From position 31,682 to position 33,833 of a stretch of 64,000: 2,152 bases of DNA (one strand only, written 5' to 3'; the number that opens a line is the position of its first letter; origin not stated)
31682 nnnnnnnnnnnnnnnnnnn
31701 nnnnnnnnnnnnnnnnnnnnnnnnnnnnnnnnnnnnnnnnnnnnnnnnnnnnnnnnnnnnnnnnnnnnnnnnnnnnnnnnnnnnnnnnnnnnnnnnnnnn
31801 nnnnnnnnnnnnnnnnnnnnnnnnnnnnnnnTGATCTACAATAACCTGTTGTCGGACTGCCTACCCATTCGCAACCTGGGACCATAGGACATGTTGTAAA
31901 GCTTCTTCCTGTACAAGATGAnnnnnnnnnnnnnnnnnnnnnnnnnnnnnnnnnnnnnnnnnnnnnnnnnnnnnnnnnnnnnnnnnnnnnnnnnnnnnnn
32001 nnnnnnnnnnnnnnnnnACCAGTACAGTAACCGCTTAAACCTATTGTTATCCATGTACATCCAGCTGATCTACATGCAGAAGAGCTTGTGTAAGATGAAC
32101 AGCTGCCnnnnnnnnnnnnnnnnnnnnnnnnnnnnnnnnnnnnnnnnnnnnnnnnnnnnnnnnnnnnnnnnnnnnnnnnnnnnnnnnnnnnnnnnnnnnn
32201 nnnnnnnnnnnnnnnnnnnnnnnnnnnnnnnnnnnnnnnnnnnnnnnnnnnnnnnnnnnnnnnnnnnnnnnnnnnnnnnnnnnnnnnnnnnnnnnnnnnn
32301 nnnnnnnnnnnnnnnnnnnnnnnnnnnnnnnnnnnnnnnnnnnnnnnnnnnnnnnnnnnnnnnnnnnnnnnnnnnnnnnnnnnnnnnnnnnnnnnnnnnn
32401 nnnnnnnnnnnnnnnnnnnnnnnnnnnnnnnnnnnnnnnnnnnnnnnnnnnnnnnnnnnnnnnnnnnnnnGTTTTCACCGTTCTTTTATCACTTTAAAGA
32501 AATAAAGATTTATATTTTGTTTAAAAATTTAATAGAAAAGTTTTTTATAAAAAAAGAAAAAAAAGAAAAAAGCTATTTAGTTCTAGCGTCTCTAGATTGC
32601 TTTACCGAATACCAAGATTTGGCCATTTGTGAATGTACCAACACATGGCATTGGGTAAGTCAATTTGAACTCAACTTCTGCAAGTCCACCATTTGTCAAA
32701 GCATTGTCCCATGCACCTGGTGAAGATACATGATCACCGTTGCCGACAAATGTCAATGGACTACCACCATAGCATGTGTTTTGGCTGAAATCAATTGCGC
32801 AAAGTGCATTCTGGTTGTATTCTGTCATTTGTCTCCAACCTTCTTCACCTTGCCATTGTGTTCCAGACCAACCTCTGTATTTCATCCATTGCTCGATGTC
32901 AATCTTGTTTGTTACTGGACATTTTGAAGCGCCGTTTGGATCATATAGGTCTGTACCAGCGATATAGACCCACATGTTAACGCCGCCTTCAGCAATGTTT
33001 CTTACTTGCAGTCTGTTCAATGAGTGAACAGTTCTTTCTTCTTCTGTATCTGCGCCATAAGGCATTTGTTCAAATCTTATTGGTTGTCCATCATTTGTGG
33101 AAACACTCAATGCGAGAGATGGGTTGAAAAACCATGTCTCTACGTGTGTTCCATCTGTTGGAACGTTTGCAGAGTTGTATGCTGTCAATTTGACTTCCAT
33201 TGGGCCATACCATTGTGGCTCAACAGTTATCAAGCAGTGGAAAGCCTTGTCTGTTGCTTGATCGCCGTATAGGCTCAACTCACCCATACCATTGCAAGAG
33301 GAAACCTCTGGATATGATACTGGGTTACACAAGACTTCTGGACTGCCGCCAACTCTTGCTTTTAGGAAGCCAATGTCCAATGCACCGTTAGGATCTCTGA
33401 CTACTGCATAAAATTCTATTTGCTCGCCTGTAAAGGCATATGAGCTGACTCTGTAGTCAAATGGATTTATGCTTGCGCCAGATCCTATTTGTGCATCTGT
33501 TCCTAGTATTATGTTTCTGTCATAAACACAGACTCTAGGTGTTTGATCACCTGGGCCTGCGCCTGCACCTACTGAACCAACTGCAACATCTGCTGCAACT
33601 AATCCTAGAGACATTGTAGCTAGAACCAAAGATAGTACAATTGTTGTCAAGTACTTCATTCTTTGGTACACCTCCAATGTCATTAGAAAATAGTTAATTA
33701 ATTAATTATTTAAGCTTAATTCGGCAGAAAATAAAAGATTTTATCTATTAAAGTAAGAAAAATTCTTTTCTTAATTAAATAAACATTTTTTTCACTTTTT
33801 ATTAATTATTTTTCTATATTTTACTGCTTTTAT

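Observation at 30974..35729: Recurrent ~26-aa four-Cys module (C-x3-F-x2-C-x4-5-C-x-W-[VI]-G-x4-5-G-x-C) preceded by poly-Thr linkers in at least five different secreted proteins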

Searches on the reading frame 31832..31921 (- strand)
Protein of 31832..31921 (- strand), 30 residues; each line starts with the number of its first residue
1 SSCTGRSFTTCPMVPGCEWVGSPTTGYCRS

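Call 30: search_protein_families(library=pfam, proteins=[window:31832-31921:-], max_evalue=10)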
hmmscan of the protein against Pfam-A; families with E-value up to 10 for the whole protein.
seq(30 aa): 0 families

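Call 36: search_protein_representatives(alignment_id=A2)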
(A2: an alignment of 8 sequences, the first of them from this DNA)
Query: 8 sequences, 30 profile positions. Proteins with E-value up to 0.001 (for the whole library): 23; up to 1e-10: 9; up to 1e-30: 1. The best 23 are listed.
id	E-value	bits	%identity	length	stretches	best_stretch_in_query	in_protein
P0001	1.8e-32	126.8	-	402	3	1-29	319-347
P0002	1.2e-21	92.2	-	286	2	1-30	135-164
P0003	1.5e-19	85.5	-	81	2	2-29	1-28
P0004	1.9e-19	85.2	-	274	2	1-29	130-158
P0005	7.2e-19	83.3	-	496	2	1-29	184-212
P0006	1.7e-18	82.1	-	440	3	2-29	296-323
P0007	1.6e-14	69.4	-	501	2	1-30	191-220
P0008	1.3e-13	66.6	-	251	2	1-30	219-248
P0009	2.6e-12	62.4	-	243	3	1-29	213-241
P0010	3.9e-10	55.4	-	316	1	2-30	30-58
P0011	1.5e-08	50.3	-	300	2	3-30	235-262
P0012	1.6e-07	47.1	-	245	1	1-29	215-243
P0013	8.0e-07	44.8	-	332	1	1-29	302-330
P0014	2.1e-06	43.5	-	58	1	3-29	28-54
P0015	2.5e-06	43.2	-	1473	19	11-19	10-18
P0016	9.8e-06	41.3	-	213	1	3-29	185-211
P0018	7.6e-05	38.5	-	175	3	2-29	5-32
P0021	1.1e-04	38.0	-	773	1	1-30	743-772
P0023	8.7e-04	35.1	-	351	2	2-30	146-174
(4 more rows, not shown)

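Call 39: list_cluster_members(proteins=[P0001, P0004, P0006, P0007, P0009, P0012, P0018, P0021, P0023, P0010])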
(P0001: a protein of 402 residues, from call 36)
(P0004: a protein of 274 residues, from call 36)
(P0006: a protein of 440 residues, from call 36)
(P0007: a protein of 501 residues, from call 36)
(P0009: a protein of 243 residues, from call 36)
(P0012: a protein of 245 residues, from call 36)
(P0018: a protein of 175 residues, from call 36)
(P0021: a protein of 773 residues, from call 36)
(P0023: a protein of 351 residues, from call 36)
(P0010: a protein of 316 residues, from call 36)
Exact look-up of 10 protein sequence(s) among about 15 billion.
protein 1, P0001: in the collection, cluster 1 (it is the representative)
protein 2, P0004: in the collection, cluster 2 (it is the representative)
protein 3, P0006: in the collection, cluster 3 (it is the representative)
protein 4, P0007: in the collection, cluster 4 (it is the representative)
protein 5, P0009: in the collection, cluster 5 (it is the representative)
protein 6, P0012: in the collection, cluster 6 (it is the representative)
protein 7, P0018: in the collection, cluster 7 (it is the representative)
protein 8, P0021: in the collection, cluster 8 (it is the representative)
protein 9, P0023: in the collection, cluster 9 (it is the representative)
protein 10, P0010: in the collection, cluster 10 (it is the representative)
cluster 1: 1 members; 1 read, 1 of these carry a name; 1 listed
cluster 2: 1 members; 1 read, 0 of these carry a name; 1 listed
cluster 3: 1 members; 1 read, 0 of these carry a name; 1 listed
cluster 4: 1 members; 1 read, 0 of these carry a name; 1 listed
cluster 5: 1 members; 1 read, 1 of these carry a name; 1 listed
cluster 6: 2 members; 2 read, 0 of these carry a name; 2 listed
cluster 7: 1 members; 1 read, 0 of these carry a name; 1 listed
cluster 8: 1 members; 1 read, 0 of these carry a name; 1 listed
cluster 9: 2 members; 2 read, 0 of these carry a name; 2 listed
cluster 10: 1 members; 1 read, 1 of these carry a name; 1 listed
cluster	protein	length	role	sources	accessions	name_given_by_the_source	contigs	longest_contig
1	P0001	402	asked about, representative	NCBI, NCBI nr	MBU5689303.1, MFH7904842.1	MAG: hypothetical protein KQA41_03710 [Candidatus Aenigmarchaeota archaeon] | hypothetical protein [Candidatus Aenigmarchaeota archaeon]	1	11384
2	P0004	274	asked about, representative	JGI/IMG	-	-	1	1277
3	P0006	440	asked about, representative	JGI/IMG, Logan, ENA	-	-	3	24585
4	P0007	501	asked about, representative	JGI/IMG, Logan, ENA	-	-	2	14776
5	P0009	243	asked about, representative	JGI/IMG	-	hypothetical protein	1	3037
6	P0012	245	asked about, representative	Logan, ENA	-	-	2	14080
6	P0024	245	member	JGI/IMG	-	-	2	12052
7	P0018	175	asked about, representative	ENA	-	-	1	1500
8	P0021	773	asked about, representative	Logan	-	-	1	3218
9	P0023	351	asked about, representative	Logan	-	-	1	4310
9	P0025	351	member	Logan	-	-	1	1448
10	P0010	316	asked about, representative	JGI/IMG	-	hypothetical protein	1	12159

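Call 44: search_protein_families(library=pfam, proteins=[P0018, P0023], max_evalue=10)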
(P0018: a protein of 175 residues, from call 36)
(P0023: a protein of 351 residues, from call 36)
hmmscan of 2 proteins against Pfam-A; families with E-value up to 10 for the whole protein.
P0018 (175 aa): 1 family
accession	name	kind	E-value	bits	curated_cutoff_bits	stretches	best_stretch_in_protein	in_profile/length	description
PF09825.15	BPL_N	-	0.35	10.2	24.2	1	28-74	61-105/283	Biotin-protein ligase, N terminal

P0023 (351 aa): 0 families

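Call 45: search_protein_families(library=ncbifam, proteins=[P0018, P0023], max_evalue=10)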
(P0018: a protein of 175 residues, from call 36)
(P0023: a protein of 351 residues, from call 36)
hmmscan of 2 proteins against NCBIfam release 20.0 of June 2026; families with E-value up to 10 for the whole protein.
P0018 (175 aa): 0 families

P0023 (351 aa): 0 families

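Call 66: find_encoding_contigs(protein=P0023, max_places=3, flank=3000)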
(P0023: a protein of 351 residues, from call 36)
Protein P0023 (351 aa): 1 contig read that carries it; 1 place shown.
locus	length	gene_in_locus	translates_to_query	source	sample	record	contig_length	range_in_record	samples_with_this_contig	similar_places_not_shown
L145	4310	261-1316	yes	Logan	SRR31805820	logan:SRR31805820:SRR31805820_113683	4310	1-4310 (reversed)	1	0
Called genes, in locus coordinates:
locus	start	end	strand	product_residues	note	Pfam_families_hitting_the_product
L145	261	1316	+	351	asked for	-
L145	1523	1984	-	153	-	-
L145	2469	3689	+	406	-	PF01822:WSC (weak), PF00652:Ricin_B_lectin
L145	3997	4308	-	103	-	?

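Call 77: search_protein_families(library=pfam, proteins=[P0013, P0021, P0012, P0016, P0008, P0006], max_evalue=0.01)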
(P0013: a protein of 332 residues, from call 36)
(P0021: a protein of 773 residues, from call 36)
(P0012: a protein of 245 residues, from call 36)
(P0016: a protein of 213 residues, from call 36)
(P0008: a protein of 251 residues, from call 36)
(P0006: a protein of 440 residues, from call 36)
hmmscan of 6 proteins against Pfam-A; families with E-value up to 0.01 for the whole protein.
P0013 (332 aa): 0 families

P0021 (773 aa): 0 families

P0012 (245 aa): 1 family
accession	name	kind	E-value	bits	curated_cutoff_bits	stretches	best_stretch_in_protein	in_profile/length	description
PF04513.17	Baculo_PEP_C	-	0.0057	17.2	38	0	143-188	81-126/140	Baculovirus polyhedron envelope protein, PEP, C terminus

P0016 (213 aa): 0 families

P0008 (251 aa): 0 families

P0006 (440 aa): 0 families

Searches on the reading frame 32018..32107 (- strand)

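Call 30: search_protein_families(library=pfam, proteins=[window:32018-32107:-], max_evalue=10)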
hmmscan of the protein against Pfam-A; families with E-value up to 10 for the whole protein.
seq(30 aa): 2 families
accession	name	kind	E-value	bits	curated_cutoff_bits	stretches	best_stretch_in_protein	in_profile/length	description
PF00088.24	Trefoil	-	0.12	12.7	21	1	3-23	12-33/43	Trefoil (P-type) domain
PF10690.14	Myticin-prepro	-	0.58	10.9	28.5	1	2-20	24-42/98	Myticin pre-proprotein from the mussel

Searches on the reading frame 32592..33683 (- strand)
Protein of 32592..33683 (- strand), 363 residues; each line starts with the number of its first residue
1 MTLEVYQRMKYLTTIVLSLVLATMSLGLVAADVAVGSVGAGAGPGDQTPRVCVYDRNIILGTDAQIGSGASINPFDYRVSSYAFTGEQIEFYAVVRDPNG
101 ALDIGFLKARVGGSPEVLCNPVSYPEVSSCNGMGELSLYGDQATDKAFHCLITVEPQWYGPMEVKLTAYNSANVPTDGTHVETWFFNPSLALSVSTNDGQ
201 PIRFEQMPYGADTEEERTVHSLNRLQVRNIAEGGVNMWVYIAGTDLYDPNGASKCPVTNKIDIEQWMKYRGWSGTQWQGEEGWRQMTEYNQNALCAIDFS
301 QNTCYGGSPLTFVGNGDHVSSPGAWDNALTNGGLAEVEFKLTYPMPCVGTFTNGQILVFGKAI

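Call 3: search_protein_families(library=pfam, proteins=[window:32592-33683:-], max_evalue=1)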
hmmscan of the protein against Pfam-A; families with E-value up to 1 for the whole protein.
window:32592-33683:- (363 aa): 0 families

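Call 76: search_protein_families(library=pfam, proteins=[window:32592-33683:-], max_evalue=0.01)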
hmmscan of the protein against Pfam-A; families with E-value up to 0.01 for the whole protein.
window:32592-33683:- (363 aa): 0 families

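Call 82: find_encoding_contigs(protein=window:32592-33683:-, max_places=3, flank=2000)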
Protein window:32592-33683:- (363 aa): no gene with exactly this product is on record in the collection.
